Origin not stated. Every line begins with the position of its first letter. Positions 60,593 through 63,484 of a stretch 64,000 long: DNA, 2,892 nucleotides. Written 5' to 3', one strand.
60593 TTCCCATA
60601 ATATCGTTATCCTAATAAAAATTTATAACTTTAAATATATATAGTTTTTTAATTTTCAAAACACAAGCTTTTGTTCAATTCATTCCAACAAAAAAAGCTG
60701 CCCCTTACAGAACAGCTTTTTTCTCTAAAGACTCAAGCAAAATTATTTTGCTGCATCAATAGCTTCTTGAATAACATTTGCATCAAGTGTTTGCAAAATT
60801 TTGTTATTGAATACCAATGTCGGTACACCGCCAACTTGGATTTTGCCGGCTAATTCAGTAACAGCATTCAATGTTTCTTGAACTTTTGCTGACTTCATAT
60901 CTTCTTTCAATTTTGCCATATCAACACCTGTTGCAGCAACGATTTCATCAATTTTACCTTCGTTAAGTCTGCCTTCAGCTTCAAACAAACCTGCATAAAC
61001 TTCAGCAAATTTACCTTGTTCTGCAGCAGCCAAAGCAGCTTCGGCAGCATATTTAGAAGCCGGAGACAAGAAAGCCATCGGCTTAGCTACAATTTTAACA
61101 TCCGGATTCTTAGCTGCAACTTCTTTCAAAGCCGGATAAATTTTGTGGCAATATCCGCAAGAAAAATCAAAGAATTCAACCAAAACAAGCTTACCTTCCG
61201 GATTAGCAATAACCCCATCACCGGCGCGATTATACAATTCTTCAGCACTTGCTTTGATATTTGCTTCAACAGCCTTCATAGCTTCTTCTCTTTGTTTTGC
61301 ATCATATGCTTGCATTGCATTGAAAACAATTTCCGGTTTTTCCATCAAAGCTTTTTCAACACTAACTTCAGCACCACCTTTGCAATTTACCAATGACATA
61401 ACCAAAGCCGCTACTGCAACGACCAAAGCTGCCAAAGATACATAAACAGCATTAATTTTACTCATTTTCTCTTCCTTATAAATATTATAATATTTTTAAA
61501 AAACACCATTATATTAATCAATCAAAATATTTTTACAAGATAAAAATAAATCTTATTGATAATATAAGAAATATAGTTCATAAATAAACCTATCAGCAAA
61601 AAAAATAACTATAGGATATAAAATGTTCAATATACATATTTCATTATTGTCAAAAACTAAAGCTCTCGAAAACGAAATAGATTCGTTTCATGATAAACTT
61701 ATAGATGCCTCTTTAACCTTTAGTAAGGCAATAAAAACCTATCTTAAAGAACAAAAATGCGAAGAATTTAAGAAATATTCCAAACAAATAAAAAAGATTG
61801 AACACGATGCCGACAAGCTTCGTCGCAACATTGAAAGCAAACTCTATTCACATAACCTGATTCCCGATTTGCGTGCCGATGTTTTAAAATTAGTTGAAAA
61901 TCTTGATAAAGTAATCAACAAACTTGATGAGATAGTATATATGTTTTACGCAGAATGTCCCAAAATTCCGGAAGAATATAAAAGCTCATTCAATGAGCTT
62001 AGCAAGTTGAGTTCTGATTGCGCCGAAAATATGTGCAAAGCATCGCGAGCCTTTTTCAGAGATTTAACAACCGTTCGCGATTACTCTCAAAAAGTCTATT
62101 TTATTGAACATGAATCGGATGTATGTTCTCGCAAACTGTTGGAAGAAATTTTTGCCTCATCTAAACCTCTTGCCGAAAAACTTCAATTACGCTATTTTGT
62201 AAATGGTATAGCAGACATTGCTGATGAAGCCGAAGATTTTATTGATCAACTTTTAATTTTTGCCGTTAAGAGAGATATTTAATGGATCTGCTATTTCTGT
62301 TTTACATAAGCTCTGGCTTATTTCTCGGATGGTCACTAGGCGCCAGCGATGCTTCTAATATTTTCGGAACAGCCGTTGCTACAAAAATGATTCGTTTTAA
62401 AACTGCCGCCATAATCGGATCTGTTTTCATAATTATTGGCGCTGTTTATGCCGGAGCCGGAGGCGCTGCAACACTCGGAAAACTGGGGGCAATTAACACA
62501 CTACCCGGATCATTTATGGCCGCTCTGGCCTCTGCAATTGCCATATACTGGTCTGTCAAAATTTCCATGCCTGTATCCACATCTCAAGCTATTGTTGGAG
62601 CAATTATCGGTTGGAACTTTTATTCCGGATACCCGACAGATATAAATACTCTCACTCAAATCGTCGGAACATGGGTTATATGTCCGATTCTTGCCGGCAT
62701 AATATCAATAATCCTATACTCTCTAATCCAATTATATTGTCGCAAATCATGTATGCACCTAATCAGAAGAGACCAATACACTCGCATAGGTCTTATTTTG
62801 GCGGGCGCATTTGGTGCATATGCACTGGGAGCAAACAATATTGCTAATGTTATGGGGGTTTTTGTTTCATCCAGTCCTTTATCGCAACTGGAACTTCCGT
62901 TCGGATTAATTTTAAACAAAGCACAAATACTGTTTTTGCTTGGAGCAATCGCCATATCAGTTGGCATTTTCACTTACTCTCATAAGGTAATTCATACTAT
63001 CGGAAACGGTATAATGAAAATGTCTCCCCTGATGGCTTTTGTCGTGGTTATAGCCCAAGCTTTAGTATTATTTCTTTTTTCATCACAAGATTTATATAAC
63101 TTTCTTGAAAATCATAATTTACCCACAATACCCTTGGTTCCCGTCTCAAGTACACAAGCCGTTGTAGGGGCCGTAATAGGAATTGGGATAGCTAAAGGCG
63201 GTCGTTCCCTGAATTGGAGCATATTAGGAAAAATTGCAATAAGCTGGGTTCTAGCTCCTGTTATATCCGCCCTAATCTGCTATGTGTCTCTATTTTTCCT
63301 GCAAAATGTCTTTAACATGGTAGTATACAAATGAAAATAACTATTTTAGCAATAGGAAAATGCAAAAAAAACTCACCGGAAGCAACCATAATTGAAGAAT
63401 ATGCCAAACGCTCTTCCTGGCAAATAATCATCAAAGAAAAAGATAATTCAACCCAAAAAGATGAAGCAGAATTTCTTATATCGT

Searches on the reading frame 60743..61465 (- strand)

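Call 5: search_protein_families(library=pfam, proteins=[window:60743-61465:-])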
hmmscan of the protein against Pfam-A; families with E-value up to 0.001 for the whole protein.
window:60743-61465:- (240 aa): 5 families
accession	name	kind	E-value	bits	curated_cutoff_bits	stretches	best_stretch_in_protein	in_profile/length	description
PF01323.26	DSBA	-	7.1e-20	72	25.6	1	95-225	2-176/191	DSBA-like thioredoxin domain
PF13462.12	Thioredoxin_4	-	8.3e-16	59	23.2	1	84-238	6-165/165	Thioredoxin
PF13098.12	Thioredoxin_2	-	3.1e-08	34.3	27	1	88-222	2-84/104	Thioredoxin-like domain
PF00085.26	Thioredoxin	-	2.2e-07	31.3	23.5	1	87-126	15-54/103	Thioredoxin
PF13743.12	Thioredoxin_5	-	2.7e-06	27.7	27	1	170-222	114-166/186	Thioredoxin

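Call 6: search_protein_families(library=ncbifam, proteins=[window:60743-61465:-])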
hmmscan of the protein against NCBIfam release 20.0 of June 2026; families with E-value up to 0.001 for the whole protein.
window:60743-61465:- (240 aa): 9 families
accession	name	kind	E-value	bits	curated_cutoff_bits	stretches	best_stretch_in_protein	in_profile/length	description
NF041057.1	Rcas_1661_fam_Se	equivalog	7.2e-12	45.4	190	1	34-225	28-232/247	Rcas_1661 family thioredoxin-like (seleno)lipoprotein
NF047695.1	ThlDiSintDsbAHaem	equivalog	1.3e-07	31.3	290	1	92-223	39-177/206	thiol:disulfide interchange protein DsbA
TIGR01068.1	thioredoxin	equivalog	5.3e-06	26.5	96.8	0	91-126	14-50/101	thioredoxin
TIGR01126.1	pdi_dom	equivalog_domain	8.2e-06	26.1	107.2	0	90-120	13-43/105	protein disulfide-isomerase domain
NF008198.0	PRK10954.1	equivalog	1.5e-05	24.8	279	1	94-223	40-177/207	thiol:disulfide interchange protein DsbA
NF008129.0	PRK10877.1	equivalog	3.4e-05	23.2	215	1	87-145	103-161/237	bifunctional protein-disulfide isomerase/oxidoreductase DsbC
TIGR01130.1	ER_PDI_fam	subfamily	8.6e-05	22.2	344.25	0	86-122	358-394/476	protein disulfide-isomerase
TIGR00385.1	dsbE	subfamily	0.00072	19.2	123.15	0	87-127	59-97/173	DsbE family thiol:disulfide interchange protein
NF047697.1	ThioredTrxAClost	equivalog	0.00075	19.7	140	0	91-121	17-47/105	thioredoxin TrxA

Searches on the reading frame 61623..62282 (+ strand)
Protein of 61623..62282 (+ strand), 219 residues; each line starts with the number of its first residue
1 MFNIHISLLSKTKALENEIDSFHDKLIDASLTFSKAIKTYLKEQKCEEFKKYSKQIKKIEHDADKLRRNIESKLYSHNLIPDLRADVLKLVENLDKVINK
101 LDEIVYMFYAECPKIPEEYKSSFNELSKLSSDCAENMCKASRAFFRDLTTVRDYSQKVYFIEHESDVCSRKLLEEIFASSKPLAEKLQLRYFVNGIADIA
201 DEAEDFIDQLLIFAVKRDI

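Call 5: search_protein_families(library=pfam, proteins=[window:61623-62282:+])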
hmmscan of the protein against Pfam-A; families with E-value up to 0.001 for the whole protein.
window:61623-62282:+ (219 aa): 1 family
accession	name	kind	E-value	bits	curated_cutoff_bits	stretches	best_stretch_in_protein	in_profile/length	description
PF01865.21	PhoU_div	-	1.4e-25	90.3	24.4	1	17-214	11-212/214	Protein of unknown function DUF47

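Call 6: search_protein_families(library=ncbifam, proteins=[window:61623-62282:+])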
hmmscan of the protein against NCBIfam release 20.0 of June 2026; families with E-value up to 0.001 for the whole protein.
window:61623-62282:+ (219 aa): 3 families
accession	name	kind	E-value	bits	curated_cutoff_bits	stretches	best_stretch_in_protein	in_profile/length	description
TIGR00153.1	TIGR00153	hypoth_equivalog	2.1e-26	93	104.3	1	21-217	18-216/217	TIGR00153 family protein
NF047516.1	LA_3659_fam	equivalog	1.7e-06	27.8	36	1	11-74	128-191/221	LA_3659 family protein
NF047514.1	SpiroCoCo_N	equivalog_domain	1.7e-06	27.8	75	1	11-74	128-191/221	SpiroCoCo family coiled-coil protein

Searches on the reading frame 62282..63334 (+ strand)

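Call 5: search_protein_families(library=pfam, proteins=[window:62282-63334:+])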
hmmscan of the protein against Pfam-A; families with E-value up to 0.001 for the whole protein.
window:62282-63334:+ (350 aa): 1 family
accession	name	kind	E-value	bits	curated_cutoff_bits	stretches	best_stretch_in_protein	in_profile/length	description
PF01384.25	PHO4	-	4.3e-53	181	33.7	2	20-268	2-299/350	Phosphate transporter family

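Call 6: search_protein_families(library=ncbifam, proteins=[window:62282-63334:+])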
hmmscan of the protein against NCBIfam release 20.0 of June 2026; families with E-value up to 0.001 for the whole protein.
window:62282-63334:+ (350 aa): 1 family
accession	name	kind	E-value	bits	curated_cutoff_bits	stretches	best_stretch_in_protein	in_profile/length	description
NF053884.1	SulfPermCysPBac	equivalog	5.3e-25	88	400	1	82-348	83-325/354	sulfate permease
